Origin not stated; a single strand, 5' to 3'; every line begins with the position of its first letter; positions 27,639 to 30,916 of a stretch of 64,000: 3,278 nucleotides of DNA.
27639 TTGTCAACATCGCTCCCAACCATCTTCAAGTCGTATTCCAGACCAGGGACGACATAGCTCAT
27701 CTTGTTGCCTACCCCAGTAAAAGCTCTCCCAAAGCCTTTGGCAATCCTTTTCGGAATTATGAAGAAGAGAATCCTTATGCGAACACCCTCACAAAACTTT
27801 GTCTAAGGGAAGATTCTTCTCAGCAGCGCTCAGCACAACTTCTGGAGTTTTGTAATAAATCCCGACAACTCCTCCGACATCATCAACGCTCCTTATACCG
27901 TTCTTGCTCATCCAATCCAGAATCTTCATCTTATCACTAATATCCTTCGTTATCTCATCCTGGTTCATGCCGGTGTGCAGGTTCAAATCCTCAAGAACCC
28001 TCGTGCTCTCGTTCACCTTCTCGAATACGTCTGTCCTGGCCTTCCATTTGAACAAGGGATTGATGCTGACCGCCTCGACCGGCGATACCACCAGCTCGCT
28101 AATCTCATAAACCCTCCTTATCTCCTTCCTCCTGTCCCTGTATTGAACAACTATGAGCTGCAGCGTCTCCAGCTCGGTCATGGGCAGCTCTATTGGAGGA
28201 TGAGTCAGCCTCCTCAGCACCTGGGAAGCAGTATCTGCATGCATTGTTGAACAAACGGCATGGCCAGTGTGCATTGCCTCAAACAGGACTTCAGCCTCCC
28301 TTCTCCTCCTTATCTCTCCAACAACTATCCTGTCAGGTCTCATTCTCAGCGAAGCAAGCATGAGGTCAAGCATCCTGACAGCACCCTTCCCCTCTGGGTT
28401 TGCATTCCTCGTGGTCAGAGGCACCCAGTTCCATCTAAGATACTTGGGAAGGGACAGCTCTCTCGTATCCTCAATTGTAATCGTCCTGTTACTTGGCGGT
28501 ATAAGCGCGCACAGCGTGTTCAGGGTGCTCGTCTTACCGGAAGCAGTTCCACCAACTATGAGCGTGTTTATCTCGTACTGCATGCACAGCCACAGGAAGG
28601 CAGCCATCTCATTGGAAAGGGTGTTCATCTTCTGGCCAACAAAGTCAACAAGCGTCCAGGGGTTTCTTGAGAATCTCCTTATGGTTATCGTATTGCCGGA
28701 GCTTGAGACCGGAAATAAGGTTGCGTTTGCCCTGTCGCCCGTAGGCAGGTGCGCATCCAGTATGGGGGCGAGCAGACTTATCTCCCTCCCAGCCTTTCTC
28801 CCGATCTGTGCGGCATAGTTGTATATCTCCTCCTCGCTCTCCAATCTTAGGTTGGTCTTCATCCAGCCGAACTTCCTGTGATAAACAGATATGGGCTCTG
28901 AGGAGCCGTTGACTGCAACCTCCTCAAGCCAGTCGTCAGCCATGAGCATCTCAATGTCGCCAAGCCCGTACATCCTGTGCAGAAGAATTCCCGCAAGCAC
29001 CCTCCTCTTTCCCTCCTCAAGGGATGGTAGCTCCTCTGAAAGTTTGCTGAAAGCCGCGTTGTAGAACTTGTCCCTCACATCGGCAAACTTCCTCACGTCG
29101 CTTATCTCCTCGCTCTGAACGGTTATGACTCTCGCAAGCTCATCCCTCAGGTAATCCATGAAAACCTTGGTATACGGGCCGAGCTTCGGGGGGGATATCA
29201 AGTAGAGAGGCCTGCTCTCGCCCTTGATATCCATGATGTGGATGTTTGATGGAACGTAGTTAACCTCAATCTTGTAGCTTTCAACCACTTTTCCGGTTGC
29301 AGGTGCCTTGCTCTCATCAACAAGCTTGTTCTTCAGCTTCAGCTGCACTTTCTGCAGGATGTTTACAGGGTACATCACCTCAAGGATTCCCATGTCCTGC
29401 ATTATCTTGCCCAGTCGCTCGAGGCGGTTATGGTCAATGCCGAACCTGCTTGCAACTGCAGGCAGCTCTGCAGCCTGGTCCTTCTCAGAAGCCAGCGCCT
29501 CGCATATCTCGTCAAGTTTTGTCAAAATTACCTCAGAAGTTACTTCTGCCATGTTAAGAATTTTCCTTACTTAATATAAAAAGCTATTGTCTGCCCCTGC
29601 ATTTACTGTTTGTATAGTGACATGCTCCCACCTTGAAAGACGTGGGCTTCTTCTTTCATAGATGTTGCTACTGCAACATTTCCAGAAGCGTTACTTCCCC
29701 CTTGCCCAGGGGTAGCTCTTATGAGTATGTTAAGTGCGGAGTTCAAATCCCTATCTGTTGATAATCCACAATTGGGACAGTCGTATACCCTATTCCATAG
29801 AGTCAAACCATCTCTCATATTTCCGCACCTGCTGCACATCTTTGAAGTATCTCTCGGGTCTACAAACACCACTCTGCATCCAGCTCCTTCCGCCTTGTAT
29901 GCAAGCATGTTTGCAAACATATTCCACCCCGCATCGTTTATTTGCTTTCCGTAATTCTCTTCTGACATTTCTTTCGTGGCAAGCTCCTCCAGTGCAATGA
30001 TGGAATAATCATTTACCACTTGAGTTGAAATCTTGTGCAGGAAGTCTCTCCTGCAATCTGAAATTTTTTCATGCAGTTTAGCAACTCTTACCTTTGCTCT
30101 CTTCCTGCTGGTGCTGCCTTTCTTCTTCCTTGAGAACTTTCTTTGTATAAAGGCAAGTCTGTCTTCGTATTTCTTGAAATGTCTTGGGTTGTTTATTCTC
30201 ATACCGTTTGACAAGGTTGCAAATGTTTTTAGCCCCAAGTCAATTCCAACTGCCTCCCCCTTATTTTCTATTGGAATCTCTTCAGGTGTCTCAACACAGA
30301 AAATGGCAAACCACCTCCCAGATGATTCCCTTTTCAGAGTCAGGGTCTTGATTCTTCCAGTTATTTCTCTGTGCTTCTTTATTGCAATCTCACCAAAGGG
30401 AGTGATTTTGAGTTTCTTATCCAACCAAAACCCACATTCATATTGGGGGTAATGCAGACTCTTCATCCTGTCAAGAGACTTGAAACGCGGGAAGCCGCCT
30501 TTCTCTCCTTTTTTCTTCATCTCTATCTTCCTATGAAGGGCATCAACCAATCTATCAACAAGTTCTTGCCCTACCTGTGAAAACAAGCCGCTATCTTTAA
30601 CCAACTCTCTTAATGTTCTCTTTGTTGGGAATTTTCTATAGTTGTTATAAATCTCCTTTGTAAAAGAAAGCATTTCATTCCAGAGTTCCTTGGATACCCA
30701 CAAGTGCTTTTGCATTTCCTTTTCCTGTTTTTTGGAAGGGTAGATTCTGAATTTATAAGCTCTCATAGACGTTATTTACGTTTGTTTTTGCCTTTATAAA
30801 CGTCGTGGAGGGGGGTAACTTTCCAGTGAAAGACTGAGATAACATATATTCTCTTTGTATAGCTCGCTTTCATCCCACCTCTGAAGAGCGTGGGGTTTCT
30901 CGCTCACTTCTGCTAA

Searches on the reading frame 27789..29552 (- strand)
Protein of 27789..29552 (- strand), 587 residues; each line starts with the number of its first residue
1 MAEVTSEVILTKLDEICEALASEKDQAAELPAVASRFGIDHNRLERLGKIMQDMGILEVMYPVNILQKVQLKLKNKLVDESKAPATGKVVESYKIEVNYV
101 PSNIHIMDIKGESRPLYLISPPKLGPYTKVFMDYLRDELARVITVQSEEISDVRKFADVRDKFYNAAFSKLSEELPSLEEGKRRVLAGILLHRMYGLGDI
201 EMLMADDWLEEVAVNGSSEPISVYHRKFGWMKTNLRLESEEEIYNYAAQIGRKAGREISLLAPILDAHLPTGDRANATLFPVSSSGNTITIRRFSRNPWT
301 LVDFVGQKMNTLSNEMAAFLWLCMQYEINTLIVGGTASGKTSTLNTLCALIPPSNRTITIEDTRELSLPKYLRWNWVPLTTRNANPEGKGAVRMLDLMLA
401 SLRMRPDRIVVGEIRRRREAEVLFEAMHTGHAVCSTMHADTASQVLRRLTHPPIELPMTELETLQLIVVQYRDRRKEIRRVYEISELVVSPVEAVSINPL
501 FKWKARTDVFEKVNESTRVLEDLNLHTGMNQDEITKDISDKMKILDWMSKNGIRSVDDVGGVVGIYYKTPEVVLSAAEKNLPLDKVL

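Call 3: search_protein_families(library=pfam, proteins=[window:27789-29552:-], max_evalue=0.1)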
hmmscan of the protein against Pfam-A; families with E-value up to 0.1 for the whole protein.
window:27789-29552:- (587 aa): 7 families
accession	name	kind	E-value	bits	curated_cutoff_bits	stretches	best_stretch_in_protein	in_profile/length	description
PF00437.27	T2SSE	-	2e-34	119.3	24.9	1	263-454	71-260/370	Type II/IV secretion system protein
PF01580.24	FtsK_SpoIIIE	-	0.0071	16.2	24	1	328-348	40-60/221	FtsK/SpoIIIE family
PF00005.33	ABC_tran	-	0.0076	17.3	25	1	326-363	10-47/137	ABC transporter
PF12775.13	AAA_7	-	0.028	14.4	25.8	1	316-355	22-61/181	P-loop containing dynein motor region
PF19568.5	Spore_III_AA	-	0.031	13.8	27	0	398-483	218-300/306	Sporulation stage III, protein AA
PF08598.16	Sds3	-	0.035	14.6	25.4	1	154-187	10-43/217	Sds3-like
PF13555.12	AAA_29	-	0.048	13.9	27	0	329-356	24-51/61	P-loop containing region of AAA domain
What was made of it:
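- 27789..29552 (-): FlaI/TadA-like secretion ATPase. Pfam T2SSE E = 2e-34 (call 3).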

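Call 9: search_protein_families(library=ncbifam, proteins=[window:27789-29552:-], max_evalue=0.01)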
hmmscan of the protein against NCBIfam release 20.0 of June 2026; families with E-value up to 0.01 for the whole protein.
window:27789-29552:- (587 aa): 18 families
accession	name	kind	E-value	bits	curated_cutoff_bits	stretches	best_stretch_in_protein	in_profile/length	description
NF058587.1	archaellum_moto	equivalog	5e-85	286.2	550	1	133-562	94-513/527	archaellum flagellar ATPase motor FlaI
TIGR03819.1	heli_sec_ATPase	hypoth_equivalog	5e-52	177.2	373.15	1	189-450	44-298/340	TadA family conjugal transfer-associated ATPase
NF053672.1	bindosome_BasE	exception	2.3e-48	165.2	1000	1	114-567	61-508/512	bindosome assembly system ATPase subunit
TIGR02788.1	VirB11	equivalog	4.9e-38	130.9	249.95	1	205-450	3-263/308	P-type DNA transfer ATPase VirB11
TIGR02782.1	TrbB_P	equivalog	7.1e-31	107.6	304.55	1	200-485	14-291/303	P-type conjugative transfer ATPase TrbB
NF010475.0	PRK13900.1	equivalog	1.8e-27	96.3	389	1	200-449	15-279/333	type IV secretion system ATPase VirB11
NF010425.0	PRK13851.1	equivalog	1.8e-25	89.6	461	2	314-449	149-280/344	type IV secretion system protein VirB11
NF010469.0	PRK13894.1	subfamily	1.9e-24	86.6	508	1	252-451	76-266/320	conjugal transfer ATPase TrbB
NF010407.0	PRK13833.1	subfamily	8.6e-23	81.3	499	1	257-481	76-297/323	conjugal transfer protein TrbB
NF041000.1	ATPase_ComGA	equivalog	3.2e-19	69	300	1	330-468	131-260/267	competence type IV pilus ATPase ComGA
NF007755.0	PRK10436.1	equivalog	2.5e-14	52.8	617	1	330-506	222-387/465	type II secretion system protein GspE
TIGR02538.1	type_IV_pilB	equivalog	1.3e-13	50.5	675.65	1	331-472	320-451/564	type IV-A pilus assembly ATPase PilB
TIGR01420.1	pilT_fam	subfamily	4.5e-12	45.9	319.1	1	331-450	126-240/343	PilT/PilU family type 4a pilus ATPase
NF053534.1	T4PilAsmATPsTfpB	equivalog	3.5e-11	42.2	850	1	329-454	338-454/584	type IV pilus assembly ATPase TfpB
TIGR02533.1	type_II_gspE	equivalog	5.3e-11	41.9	630.25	1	330-455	246-362/486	type II secretion system ATPase GspE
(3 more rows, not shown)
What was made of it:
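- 27789..29552 (-): NCBIfam FlaI scores 286 bits, below its cutoff (call 9).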

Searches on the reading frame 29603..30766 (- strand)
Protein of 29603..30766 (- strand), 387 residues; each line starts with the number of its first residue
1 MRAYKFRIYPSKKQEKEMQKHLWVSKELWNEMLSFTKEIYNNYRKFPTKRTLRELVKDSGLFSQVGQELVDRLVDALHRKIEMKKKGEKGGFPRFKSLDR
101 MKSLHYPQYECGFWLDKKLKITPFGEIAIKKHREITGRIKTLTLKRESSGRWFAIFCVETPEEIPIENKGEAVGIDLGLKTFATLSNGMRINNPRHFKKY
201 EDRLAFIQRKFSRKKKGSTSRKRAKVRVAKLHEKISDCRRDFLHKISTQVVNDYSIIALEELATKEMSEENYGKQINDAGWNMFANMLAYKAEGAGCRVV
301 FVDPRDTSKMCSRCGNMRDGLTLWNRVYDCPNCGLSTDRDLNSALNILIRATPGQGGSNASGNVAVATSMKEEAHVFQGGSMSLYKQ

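Call 9: search_protein_families(library=ncbifam, proteins=[window:29603-30766:-], max_evalue=0.01)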
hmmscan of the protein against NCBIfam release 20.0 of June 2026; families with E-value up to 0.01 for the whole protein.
window:29603-30766:- (387 aa): 6 families
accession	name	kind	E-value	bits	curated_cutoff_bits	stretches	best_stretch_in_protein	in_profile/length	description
NF040570.1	guided_TnpB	subfamily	6.2e-86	289.1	100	1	4-350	1-389/389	RNA-guided endonuclease TnpB family protein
NF038281.1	IS200_TnpB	exception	3.3e-84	283.1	425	1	2-350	2-358/360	IS200/IS605 family element RNA-guided endonuclease TnpB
NF038280.1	IS607_TnpB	exception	4.9e-45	154.3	350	1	83-367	104-405/431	IS607 family element RNA-guided endonuclease TnpB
NF038192.1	V_cas_c2c8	exception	1.1e-35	123.6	350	1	84-318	170-454/457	type V CRISPR-associated protein C2c8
NF049972.1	CRISPR_Cas12f2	exception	1.9e-24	86.4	450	1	149-347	306-515/524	type V CRISPR-associated effector Cas12f2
TIGR01766.2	TIGR01766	domain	2.6e-14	53.5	32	1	237-308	3-82/82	IS200/IS605 family accessory protein TnpB-related protein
